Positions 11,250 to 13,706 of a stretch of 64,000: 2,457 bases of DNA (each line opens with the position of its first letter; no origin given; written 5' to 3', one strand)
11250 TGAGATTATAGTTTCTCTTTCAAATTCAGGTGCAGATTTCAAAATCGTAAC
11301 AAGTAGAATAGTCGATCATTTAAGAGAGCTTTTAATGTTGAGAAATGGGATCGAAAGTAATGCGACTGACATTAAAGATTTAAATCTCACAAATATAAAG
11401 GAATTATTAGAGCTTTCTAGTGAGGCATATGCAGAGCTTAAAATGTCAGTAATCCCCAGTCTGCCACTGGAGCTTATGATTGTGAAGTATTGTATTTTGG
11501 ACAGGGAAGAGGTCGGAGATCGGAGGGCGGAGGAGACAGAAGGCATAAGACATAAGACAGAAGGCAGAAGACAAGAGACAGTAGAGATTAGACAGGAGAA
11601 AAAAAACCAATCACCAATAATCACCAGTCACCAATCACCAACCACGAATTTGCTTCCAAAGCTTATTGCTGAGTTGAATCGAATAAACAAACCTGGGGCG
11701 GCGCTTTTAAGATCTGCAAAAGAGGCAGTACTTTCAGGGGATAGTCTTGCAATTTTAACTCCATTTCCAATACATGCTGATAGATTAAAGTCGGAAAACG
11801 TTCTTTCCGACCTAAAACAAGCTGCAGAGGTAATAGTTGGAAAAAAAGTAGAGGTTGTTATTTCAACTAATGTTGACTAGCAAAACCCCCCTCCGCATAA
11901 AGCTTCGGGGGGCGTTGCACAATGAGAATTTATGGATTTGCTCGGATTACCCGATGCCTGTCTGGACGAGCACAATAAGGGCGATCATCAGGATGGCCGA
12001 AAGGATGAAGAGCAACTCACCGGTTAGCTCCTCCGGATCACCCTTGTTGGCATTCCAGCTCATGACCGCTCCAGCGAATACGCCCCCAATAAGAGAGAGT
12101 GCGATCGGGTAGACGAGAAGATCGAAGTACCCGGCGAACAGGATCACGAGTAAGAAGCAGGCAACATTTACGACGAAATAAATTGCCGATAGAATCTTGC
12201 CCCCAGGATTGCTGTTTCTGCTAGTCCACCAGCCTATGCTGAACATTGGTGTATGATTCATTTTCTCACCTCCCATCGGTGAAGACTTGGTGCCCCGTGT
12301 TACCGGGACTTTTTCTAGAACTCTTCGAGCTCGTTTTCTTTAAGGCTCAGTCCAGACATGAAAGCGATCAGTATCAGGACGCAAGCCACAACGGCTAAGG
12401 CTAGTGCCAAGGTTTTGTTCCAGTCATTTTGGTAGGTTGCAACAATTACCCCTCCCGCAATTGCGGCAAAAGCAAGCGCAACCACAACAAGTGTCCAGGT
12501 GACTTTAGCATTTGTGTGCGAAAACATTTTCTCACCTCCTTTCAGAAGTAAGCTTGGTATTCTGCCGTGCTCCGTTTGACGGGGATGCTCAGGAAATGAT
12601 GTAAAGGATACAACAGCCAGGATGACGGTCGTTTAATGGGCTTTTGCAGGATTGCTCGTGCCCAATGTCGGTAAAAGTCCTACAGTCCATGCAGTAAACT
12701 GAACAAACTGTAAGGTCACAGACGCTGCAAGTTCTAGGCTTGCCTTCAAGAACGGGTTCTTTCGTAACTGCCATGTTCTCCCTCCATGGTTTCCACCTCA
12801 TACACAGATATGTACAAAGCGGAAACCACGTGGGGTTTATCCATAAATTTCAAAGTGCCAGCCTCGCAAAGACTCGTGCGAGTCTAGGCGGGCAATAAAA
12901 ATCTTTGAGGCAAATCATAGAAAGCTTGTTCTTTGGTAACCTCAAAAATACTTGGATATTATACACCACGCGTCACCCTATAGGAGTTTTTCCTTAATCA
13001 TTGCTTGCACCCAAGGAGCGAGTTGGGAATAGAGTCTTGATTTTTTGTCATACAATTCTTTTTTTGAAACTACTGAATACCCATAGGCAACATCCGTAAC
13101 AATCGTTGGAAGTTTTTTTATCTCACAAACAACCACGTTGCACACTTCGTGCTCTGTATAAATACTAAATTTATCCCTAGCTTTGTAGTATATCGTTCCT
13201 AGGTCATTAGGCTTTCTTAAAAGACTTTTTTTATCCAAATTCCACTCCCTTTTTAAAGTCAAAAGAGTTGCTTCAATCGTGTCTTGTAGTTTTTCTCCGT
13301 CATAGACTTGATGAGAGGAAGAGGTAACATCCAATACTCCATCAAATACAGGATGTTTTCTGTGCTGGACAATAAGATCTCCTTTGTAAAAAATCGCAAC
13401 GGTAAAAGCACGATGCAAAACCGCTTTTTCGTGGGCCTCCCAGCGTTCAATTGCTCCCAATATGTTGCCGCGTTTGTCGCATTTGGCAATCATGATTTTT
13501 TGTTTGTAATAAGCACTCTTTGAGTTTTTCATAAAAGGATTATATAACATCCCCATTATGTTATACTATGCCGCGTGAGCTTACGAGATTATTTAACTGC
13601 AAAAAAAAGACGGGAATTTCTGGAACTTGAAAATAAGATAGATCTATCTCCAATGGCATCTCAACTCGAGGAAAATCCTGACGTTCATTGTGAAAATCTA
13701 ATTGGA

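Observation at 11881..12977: A ~1-kb islet of about 50% GC between dnaX and idi, with three tiny ORFs behind strong GGAGG ribosome-binding sites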

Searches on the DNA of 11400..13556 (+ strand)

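Call 13: search_rna_families(source=window, start=11400, end=13200, threshold=evalue, max_evalue=10)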
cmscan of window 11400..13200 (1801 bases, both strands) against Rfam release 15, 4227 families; matches with E-value up to 10: 8.
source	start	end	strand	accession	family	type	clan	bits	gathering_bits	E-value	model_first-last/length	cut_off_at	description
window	12773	12843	-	RF01910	mir-511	Gene; miRNA;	CL00140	22.4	80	0.12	1-81/81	no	mir-511 microRNA precursor family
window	12772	12842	-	RF04067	mir-4520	Gene; miRNA;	-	20.9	90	0.13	1-70/70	no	mir-4520 microRNA precursor family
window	12782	12833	-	RF00712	mir-460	Gene; miRNA;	-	19.9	52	0.14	1-77/77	no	mir-460 microRNA precursor family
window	12781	12834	-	RF04240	mir-4716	Gene; miRNA;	-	18.7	76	1.4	1-84/84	no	mir-4716 microRNA precursor family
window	12773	12843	+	RF04067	mir-4520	Gene; miRNA;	-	17.2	90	1.4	1-70/70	no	mir-4520 microRNA precursor family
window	11568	11658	+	RF02202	UCA1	Gene; lncRNA;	-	16.5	80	0.51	1-75/75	no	Urothelial cancer associated 1 conserved region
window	11989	12058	-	RF01941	MIR1223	Gene; miRNA;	-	16.5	77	2.3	1-102/102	no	MIR1223 microRNA precursor family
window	12785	12830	-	RF03686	mir-9424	Gene; miRNA;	-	16.1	90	7.9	12-57/68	no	mir-9424 microRNA precursor family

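Call 36: search_dna_similar(query=window:11881-12977:+, collection=phages, mode=distant, max_evalue=0.01)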
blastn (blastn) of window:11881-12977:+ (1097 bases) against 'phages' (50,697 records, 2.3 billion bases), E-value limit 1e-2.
No match.

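Call 37: search_dna_similar(query=window:11881-12977:+, collection=plasmids, mode=distant, max_evalue=0.01)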
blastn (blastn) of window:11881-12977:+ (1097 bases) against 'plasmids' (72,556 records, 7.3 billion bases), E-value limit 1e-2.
No match.

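Call 39: search_rna_families(sources=[L089, L092, L087], threshold=evalue, max_evalue=1)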
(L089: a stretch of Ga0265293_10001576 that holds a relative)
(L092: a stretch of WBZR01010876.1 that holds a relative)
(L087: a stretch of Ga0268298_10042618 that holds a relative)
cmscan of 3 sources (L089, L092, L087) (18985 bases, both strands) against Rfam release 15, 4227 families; matches with E-value up to 1: 2.
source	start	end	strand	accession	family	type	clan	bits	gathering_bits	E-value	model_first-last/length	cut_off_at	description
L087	1028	1098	-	RF00581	SNORD12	Gene; snRNA; snoRNA; CD-box;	CL00044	25.3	43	0.29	1-90/90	no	Small nucleolar SNORD12/SNORD106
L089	5782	5832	-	RF01716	PhotoRC-I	Cis-reg;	-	19.6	45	0.4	1-44/44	no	PhotoRC-I RNA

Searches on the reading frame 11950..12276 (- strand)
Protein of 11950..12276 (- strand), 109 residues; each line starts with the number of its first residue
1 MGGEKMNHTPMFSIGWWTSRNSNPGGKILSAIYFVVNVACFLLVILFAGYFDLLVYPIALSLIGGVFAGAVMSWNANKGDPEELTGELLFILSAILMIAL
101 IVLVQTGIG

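Call 5: search_protein_families(library=pfam, proteins=[window:11950-12261:-], max_evalue=10)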
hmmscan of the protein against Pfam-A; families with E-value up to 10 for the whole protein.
seq(104 aa): 3 families
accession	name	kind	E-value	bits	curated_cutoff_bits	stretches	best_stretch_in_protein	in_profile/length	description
PF09925.14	DUF2157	-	0.051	13.7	32.4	1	54-100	70-113/146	Predicted membrane protein (DUF2157)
PF20563.3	DUF6773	-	1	9.6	27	1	49-99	88-138/163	Family of unknown function (DUF6773)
PF05767.17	Pox_A14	-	2.4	8.8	27.7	1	20-45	43-68/93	Poxvirus virion envelope protein A14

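Call 7: find_encoding_contigs(protein=window:11950-12276:-, flank=10000)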
Protein seq(109 aa) (109 aa): no gene with exactly this product is on record in the collection.

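Call 10: find_homologous_proteins(query=window:11950-12261:-, max_evalue=0.01)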
Query seq(104 aa) (104 aa): 1 proteins with E <= 0.01 among 8 candidates.
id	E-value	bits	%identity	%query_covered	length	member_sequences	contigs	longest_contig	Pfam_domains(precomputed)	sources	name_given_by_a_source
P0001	2.1e-60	220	100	100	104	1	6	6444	-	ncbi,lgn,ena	-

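Call 28: search_protein_families(library=phrogs, proteins=[window:11950-12261:-], max_evalue=1)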
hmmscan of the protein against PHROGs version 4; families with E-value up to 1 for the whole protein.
seq(104 aa): 1 family
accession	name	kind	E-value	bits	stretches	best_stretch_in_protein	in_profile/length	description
phrog_9343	-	unknown function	0.03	15.4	1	29-71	12-54/80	-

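Call 29: search_protein_families(library=ncbifam, proteins=[window:11950-12261:-], max_evalue=1)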
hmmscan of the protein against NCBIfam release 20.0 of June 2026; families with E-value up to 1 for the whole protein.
seq(104 aa): 1 family
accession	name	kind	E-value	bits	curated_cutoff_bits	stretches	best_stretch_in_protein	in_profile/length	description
TIGR04239.1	rhombo_GlpG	equivalog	0.032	14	250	1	27-72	223-269/271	rhomboid family intramembrane serine protease GlpG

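Call 30: search_protein_families(library=padloc, proteins=[window:11950-12261:-], max_evalue=1)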
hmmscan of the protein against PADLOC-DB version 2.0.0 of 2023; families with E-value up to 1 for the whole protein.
seq(104 aa): 1 family
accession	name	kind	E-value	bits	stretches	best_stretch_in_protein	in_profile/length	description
PDLC01074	C3a124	-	0.15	9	1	29-104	74-140/371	Unknown function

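Call 35: search_protein_representatives(protein=window:11950-12261:-)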
Query: 104 residues. Proteins with E-value up to 0.001 (for the whole library): 3; up to 1e-10: 1; up to 1e-30: 1. The best 3 are listed.
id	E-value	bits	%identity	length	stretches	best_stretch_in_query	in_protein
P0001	6.6e-61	219.6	100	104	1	1-104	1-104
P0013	3.5e-10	56.6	45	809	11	10-31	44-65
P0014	1.8e-05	41.4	39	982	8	8-35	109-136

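Call 53: find_related_loci(query=window:11950-12261:-, collection=viral_contigs, flank=5000)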
Query seq(104 aa) (104 aa) in viral_contigs; peptide patterns used: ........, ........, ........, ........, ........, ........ (x = any residue, [..] = any of these).
46 stretches matched a pattern, but none encodes a relative of the query by tblastn (E <= 1e-3).

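Call 85: search_solved_structures(query=window:11950-12261:-, max_evalue=1)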
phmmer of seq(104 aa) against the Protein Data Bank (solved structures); distinct sequences matched with E-value up to 1: 1.
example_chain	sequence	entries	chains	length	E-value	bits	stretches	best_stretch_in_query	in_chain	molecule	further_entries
8glt_1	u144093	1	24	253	0.77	13.6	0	72-97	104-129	C2-chlorophyll-comp_O32-15_ctermHis, polyalanine model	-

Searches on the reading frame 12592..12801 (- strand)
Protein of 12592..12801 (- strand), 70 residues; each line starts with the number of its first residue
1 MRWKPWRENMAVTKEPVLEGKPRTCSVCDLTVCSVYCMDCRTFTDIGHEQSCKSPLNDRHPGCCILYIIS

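Call 5: search_protein_families(library=pfam, proteins=[window:12592-12801:-], max_evalue=10)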
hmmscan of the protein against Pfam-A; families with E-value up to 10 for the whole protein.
seq(70 aa): 0 families

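Call 9: find_encoding_contigs(protein=window:12592-12801:-, flank=10000)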
Protein seq(70 aa) (70 aa): no gene with exactly this product is on record in the collection.

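Call 11: find_homologous_proteins(query=window:12592-12774:-, max_evalue=0.01)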
Query seq(61 aa): no candidate shares three 5-residue words with the query. No homologue found.

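Call 28: search_protein_families(library=phrogs, proteins=[window:12592-12801:-], max_evalue=1)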
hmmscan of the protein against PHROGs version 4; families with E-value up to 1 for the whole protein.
seq(70 aa): 0 families

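Call 29: search_protein_families(library=ncbifam, proteins=[window:12592-12801:-], max_evalue=1)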
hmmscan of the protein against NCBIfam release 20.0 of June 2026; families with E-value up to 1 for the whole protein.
seq(70 aa): 0 families

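Call 30: search_protein_families(library=padloc, proteins=[window:12592-12801:-], max_evalue=1)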
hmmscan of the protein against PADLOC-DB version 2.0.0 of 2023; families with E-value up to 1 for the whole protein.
seq(70 aa): 0 families

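Call 54: find_related_loci(query=window:12592-12774:-, collection=viral_contigs, flank=5000)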
Query seq(61 aa) (61 aa) in viral_contigs; peptide patterns used: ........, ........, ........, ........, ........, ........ (x = any residue, [..] = any of these).
9 stretches matched a pattern, but none encodes a relative of the query by tblastn (E <= 1e-3).

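Call 59: predict_structure(protein=window:12592-12774:-)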
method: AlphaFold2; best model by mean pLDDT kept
length: 61 residues; sequences in the alignment: 1
mean_pLDDT: 46.3   pTM: 0.25
mean pLDDT of the five models: 46.3, 42.4, 41.9, 41.8, 40.5
residues with pLDDT >= 90: 0; 70-90: 0; 50-70: 26; < 50: 35
segments of 3 or more residues with pLDDT < 50: 1-26, 58-61
pLDDT, mean of each block of 10 residues (from residue 1): 34 40 48 55 50 52 41
secondary structure, 60 per line:
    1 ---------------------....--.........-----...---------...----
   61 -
elements in order: H22-25 E28-30 H31-36 E54-56

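Call 83: search_solved_structures(query=window:12592-12774:-, max_evalue=10)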
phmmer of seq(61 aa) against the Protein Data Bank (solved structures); distinct sequences matched with E-value up to 10: 0.
